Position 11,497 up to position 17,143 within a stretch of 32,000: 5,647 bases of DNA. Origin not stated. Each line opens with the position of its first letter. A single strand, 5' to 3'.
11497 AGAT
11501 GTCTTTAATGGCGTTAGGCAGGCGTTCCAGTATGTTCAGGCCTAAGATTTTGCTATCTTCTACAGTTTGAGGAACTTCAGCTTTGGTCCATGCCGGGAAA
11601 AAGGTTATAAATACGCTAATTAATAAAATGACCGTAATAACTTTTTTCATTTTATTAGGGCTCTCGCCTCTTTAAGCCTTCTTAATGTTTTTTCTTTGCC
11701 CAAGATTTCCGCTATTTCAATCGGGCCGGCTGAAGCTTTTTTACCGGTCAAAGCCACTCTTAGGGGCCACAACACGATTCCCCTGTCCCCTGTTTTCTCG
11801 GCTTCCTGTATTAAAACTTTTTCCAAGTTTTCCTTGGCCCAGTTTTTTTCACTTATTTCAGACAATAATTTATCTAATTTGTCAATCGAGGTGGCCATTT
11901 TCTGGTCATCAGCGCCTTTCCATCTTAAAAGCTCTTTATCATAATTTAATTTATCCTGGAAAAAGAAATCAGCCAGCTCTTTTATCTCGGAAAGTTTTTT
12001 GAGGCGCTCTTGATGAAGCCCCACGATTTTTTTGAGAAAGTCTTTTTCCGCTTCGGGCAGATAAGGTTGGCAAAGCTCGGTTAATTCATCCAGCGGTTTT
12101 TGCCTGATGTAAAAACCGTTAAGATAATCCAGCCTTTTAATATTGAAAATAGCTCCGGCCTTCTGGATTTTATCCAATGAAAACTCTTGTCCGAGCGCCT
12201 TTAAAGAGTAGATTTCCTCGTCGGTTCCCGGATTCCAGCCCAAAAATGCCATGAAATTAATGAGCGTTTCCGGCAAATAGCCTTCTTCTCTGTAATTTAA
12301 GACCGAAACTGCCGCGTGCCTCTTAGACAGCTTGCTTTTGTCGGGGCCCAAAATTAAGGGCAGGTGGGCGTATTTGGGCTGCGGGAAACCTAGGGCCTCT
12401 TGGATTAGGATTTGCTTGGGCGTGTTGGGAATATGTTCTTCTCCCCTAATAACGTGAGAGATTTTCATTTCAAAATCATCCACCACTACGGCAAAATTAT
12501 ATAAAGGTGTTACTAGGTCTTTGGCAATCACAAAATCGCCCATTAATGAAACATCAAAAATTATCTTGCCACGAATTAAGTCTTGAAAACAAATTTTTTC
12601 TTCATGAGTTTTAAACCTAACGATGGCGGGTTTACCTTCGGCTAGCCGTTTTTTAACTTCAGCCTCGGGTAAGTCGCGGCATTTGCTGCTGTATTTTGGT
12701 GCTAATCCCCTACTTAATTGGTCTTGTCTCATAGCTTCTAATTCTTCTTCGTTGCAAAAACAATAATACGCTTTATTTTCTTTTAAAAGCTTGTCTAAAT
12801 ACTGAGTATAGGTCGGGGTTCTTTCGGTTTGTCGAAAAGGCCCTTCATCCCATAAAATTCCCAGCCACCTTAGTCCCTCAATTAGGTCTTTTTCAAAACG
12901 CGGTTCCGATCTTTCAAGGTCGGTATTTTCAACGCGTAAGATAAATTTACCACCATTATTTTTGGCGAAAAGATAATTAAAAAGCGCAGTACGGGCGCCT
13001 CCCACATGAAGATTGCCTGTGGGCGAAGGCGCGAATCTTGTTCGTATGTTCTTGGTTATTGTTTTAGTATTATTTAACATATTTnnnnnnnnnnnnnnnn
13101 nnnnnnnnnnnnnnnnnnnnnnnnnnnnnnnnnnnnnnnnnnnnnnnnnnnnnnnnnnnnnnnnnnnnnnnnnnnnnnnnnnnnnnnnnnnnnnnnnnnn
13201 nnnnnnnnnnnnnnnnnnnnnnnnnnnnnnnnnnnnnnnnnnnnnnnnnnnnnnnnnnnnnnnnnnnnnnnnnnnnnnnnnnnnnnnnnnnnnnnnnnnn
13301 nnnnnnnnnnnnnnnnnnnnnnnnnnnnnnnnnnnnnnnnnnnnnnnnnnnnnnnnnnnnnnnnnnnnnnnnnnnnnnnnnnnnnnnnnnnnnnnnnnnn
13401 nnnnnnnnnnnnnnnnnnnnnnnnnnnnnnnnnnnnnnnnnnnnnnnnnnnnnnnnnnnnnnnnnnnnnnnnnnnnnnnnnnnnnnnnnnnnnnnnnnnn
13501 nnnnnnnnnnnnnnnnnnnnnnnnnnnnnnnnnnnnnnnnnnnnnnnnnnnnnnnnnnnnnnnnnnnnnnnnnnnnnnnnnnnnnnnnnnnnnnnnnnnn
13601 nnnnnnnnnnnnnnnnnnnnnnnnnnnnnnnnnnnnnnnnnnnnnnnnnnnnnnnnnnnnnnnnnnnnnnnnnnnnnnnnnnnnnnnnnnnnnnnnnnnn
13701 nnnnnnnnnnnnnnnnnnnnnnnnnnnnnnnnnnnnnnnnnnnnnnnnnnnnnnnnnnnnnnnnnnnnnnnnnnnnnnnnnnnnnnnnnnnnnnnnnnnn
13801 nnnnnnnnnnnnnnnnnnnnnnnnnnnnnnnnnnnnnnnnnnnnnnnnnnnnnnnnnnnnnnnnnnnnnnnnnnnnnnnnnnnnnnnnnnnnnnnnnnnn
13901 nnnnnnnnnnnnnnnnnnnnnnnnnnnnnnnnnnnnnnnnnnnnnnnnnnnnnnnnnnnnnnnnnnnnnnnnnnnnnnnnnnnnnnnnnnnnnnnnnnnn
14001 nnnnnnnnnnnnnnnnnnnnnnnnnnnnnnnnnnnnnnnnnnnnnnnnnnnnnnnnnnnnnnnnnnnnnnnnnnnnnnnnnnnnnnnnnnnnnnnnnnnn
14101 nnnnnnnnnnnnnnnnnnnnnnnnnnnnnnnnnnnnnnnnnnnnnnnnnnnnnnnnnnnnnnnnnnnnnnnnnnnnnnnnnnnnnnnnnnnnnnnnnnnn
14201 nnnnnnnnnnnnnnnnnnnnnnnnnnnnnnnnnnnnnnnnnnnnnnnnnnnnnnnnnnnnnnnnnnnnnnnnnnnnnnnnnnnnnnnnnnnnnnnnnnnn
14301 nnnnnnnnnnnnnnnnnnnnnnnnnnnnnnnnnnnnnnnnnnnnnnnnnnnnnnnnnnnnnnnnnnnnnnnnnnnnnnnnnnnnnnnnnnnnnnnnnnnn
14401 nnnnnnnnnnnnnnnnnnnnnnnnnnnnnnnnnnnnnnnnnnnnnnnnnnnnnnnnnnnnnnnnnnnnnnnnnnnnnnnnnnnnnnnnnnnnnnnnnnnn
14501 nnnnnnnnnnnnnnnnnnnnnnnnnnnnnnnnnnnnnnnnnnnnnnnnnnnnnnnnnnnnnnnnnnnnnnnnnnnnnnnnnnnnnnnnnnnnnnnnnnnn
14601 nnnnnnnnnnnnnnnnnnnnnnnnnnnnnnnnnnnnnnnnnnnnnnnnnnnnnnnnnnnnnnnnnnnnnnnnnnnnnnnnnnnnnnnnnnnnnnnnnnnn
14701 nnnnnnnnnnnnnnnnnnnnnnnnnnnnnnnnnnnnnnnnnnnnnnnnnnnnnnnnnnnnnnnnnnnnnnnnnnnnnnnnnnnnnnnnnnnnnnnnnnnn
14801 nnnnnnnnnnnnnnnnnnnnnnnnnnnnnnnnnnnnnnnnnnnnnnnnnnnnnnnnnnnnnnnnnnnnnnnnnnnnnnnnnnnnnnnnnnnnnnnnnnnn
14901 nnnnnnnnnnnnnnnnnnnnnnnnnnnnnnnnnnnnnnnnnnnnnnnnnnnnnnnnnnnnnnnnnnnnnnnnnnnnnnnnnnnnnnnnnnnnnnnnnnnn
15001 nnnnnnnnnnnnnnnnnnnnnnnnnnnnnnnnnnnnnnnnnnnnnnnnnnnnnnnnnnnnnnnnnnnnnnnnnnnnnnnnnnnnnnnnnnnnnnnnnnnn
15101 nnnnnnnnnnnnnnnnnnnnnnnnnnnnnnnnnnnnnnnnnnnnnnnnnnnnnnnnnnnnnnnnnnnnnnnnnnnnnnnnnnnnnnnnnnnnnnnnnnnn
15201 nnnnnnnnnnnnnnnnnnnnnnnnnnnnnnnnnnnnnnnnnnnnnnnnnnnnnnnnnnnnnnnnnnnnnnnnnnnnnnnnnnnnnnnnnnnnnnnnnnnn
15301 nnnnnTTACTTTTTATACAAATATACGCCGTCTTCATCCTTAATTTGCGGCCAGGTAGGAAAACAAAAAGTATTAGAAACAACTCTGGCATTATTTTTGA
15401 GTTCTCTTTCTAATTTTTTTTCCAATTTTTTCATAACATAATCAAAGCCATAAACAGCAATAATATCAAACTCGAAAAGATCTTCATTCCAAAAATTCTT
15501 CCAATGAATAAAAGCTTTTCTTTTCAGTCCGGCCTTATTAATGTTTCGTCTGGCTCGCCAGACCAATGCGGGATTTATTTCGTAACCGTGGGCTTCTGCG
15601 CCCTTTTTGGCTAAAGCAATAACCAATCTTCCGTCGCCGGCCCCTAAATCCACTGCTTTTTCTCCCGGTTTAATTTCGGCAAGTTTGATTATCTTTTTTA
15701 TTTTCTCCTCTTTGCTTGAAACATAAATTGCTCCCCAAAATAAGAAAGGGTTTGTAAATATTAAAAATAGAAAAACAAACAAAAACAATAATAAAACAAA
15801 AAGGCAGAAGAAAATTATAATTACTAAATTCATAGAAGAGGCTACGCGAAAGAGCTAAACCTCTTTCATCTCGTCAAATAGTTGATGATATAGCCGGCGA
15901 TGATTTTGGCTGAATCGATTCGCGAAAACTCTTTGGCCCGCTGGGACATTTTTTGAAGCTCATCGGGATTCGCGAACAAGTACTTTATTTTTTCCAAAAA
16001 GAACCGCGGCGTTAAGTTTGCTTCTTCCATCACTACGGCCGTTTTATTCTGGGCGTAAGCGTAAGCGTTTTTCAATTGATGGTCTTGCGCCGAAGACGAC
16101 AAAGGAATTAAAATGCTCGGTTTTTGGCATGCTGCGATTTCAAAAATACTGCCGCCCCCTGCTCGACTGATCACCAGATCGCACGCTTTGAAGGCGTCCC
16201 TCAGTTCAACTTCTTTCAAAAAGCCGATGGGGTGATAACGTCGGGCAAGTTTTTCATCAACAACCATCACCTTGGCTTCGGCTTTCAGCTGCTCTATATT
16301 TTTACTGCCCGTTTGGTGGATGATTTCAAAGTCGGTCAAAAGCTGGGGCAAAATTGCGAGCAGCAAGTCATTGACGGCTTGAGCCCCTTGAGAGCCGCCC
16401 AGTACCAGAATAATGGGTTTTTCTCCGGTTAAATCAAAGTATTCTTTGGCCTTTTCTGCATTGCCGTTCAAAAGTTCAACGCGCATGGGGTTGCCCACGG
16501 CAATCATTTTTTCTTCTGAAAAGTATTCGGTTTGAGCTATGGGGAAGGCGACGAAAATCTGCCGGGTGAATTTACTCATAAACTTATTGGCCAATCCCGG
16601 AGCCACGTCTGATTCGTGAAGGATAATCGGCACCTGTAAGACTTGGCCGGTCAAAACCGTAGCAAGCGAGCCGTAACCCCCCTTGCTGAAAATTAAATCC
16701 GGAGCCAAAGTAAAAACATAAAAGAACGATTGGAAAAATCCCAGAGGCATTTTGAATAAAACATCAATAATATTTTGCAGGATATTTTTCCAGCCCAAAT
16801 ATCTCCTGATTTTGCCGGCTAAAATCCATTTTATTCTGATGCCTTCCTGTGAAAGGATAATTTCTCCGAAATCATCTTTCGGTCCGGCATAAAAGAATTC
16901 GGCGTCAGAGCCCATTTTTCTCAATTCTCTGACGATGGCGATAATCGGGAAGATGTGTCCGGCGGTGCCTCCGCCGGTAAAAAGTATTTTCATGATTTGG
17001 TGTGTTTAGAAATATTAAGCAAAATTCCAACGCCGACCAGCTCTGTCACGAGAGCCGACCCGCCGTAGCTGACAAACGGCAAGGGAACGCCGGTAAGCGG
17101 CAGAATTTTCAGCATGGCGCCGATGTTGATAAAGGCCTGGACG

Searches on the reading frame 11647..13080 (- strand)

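Call 8: search_protein_families(library=pfam, proteins=[window:11647-13080:-])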
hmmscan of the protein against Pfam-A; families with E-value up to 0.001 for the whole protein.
window:11647-13080:- (477 aa): 2 families
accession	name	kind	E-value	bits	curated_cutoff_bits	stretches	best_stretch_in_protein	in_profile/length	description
PF00749.27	tRNA-synt_1c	-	9.8e-101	337.2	23.4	1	12-318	2-313/314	tRNA synthetases class I (E and Q), catalytic domain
PF19269.4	Anticodon_2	-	9.2e-31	107.6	23.6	1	332-472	1-140/141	Anticodon binding domain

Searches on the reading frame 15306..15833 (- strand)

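Call 8: search_protein_families(library=pfam, proteins=[window:15306-15833:-])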
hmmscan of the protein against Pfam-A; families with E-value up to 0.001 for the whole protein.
window:15306-15833:- (175 aa): 8 families
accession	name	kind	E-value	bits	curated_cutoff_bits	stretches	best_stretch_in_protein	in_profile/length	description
PF13847.12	Methyltransf_31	-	6e-09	36.2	27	1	54-157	1-113/145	Methyltransferase domain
PF08242.18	Methyltransf_12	-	4e-07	31.1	30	1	61-130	1-74/98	Methyltransferase domain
PF13649.12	Methyltransf_25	-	7.5e-07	30.2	27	1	61-136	2-80/97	Methyltransferase domain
PF13489.12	Methyltransf_23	-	1.6e-05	25.2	27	1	45-120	10-70/164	Methyltransferase domain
PF05175.20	MTS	-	1.8e-05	24.9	23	1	56-125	31-102/170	Methyltransferase small domain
PF06325.19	PrmA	-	2.2e-05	24.6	22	1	54-152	159-257/296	Ribosomal protein L11 methyltransferase (PrmA)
PF02353.26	CMAS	-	2.4e-05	24.2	27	1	41-130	47-137/273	Mycolic acid cyclopropane synthetase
PF08241.18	Methyltransf_11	-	0.00036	21.6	21.2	1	61-109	1-44/95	Methyltransferase domain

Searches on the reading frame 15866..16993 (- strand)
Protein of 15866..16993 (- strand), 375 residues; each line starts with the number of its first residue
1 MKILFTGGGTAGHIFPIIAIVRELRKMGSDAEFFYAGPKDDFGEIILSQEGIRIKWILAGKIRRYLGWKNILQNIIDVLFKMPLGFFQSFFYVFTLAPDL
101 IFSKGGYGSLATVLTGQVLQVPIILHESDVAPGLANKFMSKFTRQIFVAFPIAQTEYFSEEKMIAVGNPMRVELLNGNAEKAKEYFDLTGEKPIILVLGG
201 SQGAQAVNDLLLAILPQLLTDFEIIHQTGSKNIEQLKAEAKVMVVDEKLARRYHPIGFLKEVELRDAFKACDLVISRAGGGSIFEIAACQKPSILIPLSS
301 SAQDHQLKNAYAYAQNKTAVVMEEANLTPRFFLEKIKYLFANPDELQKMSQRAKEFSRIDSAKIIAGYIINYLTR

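Call 7: search_protein_families(library=pfam, proteins=[window:15866-16993:-])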
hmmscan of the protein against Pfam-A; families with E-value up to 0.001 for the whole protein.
window:15866-16993:- (375 aa): 2 families
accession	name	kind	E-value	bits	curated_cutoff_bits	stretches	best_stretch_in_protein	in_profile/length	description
PF04101.22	Glyco_tran_28_C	-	2.3e-32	112.8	22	1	194-357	1-158/166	Glycosyltransferase family 28 C-terminal domain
PF03033.26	Glyco_transf_28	-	1.3e-24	87.3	26.2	1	3-147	1-138/139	Glycosyltransferase family 28 N-terminal domain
